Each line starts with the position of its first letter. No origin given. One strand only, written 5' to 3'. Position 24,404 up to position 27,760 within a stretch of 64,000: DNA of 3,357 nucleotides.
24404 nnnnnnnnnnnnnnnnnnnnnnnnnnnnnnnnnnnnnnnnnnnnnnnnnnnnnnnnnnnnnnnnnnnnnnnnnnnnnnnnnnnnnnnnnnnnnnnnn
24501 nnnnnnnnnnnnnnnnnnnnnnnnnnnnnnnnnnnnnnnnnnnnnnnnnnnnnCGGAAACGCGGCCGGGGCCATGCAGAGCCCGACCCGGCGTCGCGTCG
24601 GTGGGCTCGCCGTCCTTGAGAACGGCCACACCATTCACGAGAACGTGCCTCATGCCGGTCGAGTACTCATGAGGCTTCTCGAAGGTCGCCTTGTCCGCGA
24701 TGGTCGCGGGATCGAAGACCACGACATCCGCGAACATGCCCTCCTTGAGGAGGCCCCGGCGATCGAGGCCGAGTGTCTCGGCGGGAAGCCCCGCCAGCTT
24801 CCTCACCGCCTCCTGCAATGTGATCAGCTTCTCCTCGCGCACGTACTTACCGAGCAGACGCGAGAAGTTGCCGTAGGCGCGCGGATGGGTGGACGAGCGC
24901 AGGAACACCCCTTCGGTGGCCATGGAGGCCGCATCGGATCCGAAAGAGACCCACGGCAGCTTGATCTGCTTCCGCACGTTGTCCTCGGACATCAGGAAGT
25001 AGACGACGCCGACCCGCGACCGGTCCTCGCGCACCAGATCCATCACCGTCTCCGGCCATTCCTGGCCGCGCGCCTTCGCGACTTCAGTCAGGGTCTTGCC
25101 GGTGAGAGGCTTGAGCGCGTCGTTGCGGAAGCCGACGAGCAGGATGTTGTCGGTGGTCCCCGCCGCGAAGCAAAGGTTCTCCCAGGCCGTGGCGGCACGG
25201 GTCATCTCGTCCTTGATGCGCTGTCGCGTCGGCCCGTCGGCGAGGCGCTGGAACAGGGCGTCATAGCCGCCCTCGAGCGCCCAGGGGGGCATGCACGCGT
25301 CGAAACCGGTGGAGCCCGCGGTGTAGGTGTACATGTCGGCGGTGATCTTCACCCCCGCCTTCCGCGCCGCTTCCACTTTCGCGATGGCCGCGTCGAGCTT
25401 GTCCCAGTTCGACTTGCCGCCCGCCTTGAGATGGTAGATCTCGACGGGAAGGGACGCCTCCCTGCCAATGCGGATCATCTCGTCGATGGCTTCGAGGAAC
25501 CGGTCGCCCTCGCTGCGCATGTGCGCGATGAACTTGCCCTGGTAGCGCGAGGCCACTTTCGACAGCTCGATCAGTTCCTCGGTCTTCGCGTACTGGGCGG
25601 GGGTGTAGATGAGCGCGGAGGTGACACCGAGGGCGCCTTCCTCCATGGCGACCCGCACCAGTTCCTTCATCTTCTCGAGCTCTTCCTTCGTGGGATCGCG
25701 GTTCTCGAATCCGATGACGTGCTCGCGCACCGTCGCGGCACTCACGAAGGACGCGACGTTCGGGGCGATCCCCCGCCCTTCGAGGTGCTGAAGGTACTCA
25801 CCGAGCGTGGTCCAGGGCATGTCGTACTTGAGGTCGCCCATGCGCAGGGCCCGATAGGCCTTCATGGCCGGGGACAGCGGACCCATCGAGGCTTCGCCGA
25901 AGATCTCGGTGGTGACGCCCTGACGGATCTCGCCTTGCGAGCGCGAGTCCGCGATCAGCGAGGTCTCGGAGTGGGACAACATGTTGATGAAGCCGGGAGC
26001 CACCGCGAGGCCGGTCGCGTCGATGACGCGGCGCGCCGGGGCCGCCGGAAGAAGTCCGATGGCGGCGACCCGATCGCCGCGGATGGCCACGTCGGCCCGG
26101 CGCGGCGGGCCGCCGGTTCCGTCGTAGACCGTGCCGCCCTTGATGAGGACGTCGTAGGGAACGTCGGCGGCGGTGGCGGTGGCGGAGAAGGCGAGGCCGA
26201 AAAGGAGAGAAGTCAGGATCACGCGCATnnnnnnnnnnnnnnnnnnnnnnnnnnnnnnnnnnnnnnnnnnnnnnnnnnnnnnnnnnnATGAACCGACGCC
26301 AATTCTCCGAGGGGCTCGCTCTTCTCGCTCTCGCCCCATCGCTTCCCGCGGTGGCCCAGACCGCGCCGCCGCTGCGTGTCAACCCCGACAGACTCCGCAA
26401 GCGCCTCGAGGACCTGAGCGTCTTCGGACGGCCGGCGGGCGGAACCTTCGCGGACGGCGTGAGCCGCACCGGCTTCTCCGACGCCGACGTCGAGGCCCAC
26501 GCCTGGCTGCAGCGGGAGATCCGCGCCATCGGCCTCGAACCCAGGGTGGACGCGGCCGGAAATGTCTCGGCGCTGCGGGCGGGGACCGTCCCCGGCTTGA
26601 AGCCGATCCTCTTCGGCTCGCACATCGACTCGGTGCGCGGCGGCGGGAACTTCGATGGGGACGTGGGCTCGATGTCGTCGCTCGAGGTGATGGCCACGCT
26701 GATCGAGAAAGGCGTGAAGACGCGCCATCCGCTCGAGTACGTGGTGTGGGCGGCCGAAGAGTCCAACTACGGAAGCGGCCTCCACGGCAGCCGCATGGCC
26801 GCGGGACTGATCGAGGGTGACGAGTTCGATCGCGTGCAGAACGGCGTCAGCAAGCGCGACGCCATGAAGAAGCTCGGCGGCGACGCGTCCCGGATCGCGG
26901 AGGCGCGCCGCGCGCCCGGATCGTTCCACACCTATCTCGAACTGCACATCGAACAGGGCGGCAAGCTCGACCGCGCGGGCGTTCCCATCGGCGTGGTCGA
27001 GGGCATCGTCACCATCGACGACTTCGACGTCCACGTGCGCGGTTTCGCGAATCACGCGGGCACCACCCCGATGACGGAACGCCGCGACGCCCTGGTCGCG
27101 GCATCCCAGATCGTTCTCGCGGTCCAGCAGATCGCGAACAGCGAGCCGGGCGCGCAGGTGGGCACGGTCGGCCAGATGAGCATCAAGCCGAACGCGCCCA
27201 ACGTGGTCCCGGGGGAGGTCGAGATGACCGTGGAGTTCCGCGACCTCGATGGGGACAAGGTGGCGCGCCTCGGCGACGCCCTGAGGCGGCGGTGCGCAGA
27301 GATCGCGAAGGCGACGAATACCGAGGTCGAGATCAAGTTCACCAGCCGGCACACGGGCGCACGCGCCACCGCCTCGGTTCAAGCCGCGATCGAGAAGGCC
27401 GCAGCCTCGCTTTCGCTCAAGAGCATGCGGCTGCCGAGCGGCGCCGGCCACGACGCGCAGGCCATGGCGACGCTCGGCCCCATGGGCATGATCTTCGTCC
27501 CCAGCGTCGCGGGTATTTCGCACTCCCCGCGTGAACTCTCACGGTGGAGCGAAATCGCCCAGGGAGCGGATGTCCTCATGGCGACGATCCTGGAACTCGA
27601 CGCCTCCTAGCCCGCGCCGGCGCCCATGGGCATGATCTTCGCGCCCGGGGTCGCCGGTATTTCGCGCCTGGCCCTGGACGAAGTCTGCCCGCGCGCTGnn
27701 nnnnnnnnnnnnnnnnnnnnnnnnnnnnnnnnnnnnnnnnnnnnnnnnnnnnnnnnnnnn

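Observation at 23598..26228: Secreted D-aminoacylase fused to a class A beta-lactamase-fold domain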

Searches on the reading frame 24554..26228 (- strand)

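Call 14: search_solved_structures(query=window:24554-26165:-, max_evalue=1e-10, show_alignments=5)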
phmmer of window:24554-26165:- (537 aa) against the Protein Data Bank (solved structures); distinct sequences matched with E-value up to 1e-10: 8.
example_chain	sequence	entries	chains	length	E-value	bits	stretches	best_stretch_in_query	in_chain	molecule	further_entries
1m7j_A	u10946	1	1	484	6.7e-85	289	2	2-287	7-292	D-aminoacylase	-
1rjp_A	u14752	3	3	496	7.5e-85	288.8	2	2-287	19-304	D-aminoacylase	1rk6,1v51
1rjq_A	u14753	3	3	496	2.1e-84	287.3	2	2-287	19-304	D-aminoacylase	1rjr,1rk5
1v4y_A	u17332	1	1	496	2.2e-83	283.9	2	2-287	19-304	D-aminoacylase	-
3gip_A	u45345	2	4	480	1.5e-75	258.1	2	5-286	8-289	N-acyl-D-glutamate deacylase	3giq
9g5m_A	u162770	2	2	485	1.4e-67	231.9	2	5-289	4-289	Amidohydrolase family protein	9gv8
9kb1_A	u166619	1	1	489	2.4e-61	211.3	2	3-289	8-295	PpOngB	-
9kb3_A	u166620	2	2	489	7.7e-61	209.6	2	3-289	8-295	Carbohydrate de-N-acetylated protein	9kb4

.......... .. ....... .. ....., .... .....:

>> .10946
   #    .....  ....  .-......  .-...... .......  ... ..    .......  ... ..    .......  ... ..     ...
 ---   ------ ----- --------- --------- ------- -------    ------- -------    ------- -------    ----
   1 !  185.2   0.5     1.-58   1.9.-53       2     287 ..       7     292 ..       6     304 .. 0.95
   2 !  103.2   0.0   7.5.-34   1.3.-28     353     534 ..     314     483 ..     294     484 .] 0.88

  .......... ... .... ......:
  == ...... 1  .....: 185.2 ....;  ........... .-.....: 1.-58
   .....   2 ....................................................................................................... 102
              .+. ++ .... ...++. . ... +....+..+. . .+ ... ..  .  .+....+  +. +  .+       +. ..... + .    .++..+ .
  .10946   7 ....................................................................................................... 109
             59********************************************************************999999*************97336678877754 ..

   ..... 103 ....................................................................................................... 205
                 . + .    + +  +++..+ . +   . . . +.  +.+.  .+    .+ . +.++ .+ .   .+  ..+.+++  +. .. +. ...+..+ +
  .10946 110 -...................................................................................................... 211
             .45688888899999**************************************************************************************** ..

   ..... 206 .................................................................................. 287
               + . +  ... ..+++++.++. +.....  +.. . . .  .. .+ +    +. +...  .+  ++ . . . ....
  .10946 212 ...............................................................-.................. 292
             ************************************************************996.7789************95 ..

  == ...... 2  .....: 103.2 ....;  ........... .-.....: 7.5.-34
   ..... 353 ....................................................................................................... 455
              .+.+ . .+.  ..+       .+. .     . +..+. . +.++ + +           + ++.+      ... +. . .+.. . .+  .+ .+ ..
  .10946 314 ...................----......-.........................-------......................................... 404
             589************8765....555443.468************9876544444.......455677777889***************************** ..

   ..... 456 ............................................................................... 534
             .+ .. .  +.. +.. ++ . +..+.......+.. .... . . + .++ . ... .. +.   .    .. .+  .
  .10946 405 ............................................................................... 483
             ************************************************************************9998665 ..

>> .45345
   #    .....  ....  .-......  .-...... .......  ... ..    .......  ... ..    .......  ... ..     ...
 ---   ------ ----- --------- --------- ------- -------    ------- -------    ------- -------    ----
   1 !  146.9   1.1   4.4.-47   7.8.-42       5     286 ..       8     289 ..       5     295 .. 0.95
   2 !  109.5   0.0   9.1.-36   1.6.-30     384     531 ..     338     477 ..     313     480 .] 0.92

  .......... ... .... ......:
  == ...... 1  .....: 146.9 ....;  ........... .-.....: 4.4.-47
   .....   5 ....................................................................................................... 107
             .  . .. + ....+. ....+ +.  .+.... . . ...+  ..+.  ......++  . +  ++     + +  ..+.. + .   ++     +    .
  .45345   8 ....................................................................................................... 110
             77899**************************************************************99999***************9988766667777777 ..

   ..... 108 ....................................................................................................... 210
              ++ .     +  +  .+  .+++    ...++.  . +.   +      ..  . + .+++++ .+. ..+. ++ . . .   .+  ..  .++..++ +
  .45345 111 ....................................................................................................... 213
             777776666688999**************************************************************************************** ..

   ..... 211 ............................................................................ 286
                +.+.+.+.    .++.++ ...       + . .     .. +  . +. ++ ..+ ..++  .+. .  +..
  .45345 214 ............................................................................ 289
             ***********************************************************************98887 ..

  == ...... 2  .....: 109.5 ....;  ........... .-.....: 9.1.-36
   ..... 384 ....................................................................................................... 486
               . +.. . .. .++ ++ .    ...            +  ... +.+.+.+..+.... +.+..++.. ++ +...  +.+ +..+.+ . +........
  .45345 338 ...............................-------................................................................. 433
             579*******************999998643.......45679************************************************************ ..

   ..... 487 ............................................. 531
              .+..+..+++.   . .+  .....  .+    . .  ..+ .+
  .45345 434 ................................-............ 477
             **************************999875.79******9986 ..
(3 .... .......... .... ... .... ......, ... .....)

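Call 53: search_protein_families(library=ncbifam, proteins=[window:24554-26228:-], max_evalue=1e-10)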
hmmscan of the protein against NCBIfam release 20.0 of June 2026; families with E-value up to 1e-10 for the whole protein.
window:24554-26228:- (558 aa): 6 families
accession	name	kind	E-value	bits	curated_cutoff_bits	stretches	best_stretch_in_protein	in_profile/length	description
NF006560.0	PRK09061.1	subfamily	7.8e-71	238.9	340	2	17-313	18-303/517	amidohydrolase family protein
NF006689.0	PRK09237.1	equivalog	1.6e-13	50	371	0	25-109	3-90/383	amidohydrolase/deacetylase family metallohydrolase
NF005791.0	PRK07627.1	equivalog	7.5e-13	48.2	442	0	27-84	3-61/425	dihydroorotase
TIGR00857.1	pyrC_multi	subfamily_domain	8.9e-13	48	279.05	0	464-509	327-371/412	dihydroorotase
NF009060.0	PRK12394.1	equivalog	3.5e-12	45.8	442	0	25-87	3-65/381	metallo-dependent hydrolase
NF004839.0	PRK06189.1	equivalog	9.4e-11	41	631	0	25-87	3-63/451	allantoinase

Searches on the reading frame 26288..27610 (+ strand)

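Call 21: search_protein_families(library=pfam, proteins=[window:26288-27610:+], max_evalue=0.00001)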
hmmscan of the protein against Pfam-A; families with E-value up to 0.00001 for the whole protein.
window:26288-27610:+ (440 aa): 3 families
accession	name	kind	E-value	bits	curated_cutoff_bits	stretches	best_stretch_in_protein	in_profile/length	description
PF01546.33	Peptidase_M20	-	5.3e-19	69.4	24.6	1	110-435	3-205/206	Peptidase family M20/M25/M40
PF07687.19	M20_dimer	-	1.8e-07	31.5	21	1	245-342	8-105/107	Peptidase dimerisation domain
PF04389.22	Peptidase_M28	-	1.7e-06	28.3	21.3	1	104-172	12-77/193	Peptidase family M28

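Call 87: search_protein_families(library=ncbifam, proteins=[window:26288-27610:+], max_evalue=1e-10)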
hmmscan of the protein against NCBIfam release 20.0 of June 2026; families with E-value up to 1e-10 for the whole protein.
window:26288-27610:+ (440 aa): 18 families
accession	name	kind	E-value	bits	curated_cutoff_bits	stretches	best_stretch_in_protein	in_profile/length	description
NF006771.0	PRK09290.1-5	subfamily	2.2e-125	418.4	399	1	30-439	3-411/413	allantoate amidohydrolase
NF058540.1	Ncarbamyl_ErtE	equivalog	8.5e-119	396.8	520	1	29-439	6-416/418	N-carbamyl-l-glutamate amidohydrolase ErtE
TIGR01879.1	hydantase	subfamily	2.6e-108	362.5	204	1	35-437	2-401/401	hydantoinase/carbamoylase family amidase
NF006769.0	PRK09290.1-3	subfamily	8.7e-96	321.1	452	1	28-437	7-411/417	allantoate amidohydrolase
NF006775.0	PRK09290.2-5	equivalog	1.3e-92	310.6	479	1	56-438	30-414/419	allantoate amidohydrolase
NF009531.0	PRK12893.1-5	equivalog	7.8e-86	288.2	486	1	58-439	29-413/421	Zn-dependent hydrolase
NF009529.0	PRK12893.1-2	equivalog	3.5e-84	283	508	1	30-434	6-404/411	Zn-dependent hydrolase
NF009527.0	PRK12891.1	subfamily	1.8e-82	277.6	461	1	33-436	11-419/426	Zn-dependent hydrolase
NF006768.0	PRK09290.1-1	equivalog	6.8e-79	265.6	532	1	36-437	9-407/411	allantoate deiminase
NF006770.0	PRK09290.1-4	equivalog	1.8e-72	244.3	372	1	40-437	9-400/403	allantoate amidohydrolase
NF006773.0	PRK09290.2-2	equivalog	1.9e-71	241.2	584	1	58-437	35-416/419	allantoate amidohydrolase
TIGR03176.1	AllC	equivalog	2e-71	240.9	597.75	1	35-437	4-402/406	allantoate deiminase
NF006772.0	PRK09290.2-1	subfamily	8.5e-69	232.4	424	1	25-438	6-416/430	allantoate amidohydrolase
NF009530.0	PRK12893.1-4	subfamily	3.1e-67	227.5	551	1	30-435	6-405/423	Zn-dependent hydrolase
NF009528.0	PRK12893.1-1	subfamily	2.3e-62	211.2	570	1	29-436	11-413/420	Zn-dependent hydrolase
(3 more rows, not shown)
